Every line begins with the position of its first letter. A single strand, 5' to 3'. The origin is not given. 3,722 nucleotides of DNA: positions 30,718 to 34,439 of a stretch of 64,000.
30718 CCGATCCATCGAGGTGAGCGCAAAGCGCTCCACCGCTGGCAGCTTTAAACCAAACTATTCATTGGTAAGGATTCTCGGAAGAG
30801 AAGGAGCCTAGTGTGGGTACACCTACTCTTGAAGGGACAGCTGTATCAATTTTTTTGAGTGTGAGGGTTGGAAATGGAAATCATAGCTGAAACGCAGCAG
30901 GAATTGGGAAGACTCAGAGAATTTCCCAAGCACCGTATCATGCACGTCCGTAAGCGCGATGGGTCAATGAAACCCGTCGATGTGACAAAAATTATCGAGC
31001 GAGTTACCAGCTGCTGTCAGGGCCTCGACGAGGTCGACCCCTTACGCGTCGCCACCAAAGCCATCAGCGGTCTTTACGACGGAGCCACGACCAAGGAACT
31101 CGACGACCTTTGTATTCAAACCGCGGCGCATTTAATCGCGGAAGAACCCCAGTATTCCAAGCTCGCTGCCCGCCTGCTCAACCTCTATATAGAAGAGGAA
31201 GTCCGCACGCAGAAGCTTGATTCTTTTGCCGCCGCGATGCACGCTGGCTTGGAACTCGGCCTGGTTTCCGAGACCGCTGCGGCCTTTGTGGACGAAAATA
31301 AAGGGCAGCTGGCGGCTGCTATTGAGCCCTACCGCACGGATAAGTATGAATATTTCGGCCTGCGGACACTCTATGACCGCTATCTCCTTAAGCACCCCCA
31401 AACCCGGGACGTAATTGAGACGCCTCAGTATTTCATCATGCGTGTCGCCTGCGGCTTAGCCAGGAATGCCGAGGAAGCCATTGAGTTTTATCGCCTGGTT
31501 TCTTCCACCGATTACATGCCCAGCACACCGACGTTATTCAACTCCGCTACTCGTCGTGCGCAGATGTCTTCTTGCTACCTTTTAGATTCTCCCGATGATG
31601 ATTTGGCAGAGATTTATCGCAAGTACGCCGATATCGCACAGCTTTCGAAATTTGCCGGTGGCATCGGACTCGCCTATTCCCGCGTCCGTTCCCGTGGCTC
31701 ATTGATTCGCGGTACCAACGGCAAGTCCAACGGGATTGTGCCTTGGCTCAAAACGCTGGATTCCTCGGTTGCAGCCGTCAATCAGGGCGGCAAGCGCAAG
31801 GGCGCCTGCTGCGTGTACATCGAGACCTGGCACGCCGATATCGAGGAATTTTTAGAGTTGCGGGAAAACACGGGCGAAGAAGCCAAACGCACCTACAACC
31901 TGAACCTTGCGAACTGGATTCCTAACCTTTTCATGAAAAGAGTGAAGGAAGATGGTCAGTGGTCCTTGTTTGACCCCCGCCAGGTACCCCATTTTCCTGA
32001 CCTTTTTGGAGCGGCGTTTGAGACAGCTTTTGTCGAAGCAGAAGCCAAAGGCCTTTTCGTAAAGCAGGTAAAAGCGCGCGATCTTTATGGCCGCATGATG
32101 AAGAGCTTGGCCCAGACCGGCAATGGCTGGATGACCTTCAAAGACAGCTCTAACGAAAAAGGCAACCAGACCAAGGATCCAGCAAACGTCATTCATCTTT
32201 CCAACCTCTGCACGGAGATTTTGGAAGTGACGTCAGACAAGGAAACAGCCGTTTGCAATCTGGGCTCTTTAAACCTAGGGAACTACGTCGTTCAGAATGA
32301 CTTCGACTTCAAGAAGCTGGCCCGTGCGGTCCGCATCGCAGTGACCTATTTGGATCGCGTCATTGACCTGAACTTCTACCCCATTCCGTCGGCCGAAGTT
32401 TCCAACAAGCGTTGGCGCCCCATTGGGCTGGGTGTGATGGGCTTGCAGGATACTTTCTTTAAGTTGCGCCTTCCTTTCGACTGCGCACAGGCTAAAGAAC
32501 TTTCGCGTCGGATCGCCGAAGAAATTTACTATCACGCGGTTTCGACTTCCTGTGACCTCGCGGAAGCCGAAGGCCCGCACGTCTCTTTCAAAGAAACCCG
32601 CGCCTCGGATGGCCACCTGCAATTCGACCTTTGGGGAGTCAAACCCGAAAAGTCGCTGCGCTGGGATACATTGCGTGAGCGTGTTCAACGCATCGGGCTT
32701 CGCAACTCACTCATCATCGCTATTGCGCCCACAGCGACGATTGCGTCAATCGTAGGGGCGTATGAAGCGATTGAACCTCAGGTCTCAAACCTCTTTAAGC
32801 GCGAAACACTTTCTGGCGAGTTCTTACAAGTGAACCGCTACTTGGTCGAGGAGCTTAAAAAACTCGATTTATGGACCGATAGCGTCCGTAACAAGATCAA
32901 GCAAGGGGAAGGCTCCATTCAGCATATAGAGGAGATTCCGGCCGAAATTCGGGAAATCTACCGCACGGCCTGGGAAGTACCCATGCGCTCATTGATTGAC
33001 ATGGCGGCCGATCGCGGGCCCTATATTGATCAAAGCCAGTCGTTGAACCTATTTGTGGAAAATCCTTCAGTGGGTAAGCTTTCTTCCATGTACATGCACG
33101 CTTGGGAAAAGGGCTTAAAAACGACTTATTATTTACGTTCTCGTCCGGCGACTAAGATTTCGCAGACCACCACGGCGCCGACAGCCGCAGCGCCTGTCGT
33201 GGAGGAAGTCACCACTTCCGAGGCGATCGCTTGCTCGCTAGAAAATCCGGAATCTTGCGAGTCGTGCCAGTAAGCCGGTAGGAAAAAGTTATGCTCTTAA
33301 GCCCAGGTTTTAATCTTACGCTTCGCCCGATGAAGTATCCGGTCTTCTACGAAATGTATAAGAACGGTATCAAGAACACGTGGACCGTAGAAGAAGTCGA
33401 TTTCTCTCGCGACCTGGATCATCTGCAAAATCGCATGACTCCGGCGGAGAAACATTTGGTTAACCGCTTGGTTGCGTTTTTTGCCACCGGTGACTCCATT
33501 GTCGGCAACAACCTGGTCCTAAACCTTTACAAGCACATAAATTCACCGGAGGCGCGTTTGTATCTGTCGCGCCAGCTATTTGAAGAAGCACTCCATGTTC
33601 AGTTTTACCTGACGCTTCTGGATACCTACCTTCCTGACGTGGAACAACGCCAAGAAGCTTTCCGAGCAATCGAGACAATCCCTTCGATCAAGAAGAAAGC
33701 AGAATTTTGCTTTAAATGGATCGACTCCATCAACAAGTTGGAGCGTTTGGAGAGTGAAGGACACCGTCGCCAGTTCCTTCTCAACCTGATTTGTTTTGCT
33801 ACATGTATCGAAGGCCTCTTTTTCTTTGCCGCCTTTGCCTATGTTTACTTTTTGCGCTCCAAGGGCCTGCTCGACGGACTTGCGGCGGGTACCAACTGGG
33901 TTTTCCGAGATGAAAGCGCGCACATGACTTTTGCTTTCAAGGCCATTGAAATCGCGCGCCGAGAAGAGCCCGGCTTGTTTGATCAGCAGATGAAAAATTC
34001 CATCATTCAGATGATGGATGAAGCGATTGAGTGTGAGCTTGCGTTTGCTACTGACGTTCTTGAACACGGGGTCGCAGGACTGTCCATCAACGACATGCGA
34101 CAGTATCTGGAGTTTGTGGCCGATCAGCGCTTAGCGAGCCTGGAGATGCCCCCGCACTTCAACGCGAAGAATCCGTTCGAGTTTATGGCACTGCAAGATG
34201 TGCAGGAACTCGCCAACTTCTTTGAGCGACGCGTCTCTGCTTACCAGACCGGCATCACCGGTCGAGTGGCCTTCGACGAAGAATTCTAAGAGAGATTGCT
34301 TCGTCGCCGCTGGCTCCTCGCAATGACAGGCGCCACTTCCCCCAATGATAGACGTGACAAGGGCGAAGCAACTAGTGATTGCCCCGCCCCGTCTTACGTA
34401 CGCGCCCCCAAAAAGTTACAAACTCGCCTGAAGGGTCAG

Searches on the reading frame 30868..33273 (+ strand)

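Call 40: search_protein_families(library=pfam, proteins=[window:30868-33273:+], max_evalue=0.001)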
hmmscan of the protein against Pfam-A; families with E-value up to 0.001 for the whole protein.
window:30868-33273:+ (801 aa): 3 families
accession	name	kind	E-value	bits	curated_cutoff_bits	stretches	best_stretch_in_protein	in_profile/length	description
PF02867.20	Ribonuc_red_lgC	-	7.8e-195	648.9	23.9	1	234-756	1-523/523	Ribonucleotide reductase, barrel domain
PF00317.26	Ribonuc_red_lgN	-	2.1e-22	79.4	28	1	159-230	2-76/77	Ribonucleotide reductase, all-alpha domain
PF03477.21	ATP-cone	-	2.2e-14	54.2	25.8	1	25-104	1-81/88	ATP cone domain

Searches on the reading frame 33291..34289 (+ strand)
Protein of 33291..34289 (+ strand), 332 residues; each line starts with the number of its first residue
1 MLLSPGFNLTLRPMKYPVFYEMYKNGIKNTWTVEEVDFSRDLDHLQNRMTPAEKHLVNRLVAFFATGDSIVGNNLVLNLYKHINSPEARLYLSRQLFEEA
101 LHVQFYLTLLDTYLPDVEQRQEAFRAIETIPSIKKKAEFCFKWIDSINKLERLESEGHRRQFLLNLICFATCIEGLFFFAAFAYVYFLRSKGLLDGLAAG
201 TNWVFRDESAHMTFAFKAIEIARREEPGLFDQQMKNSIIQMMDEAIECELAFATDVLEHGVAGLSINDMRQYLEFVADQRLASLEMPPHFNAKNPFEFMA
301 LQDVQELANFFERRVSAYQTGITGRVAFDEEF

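Call 40: search_protein_families(library=pfam, proteins=[window:33291-34289:+], max_evalue=0.001)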
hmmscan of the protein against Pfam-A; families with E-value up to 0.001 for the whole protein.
window:33291-34289:+ (332 aa): 1 family
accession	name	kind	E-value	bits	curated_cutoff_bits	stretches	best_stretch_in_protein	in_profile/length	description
PF00268.27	Ribonuc_red_sm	-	5e-82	275.9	33.6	1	10-295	3-281/281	Ribonucleotide reductase, small chain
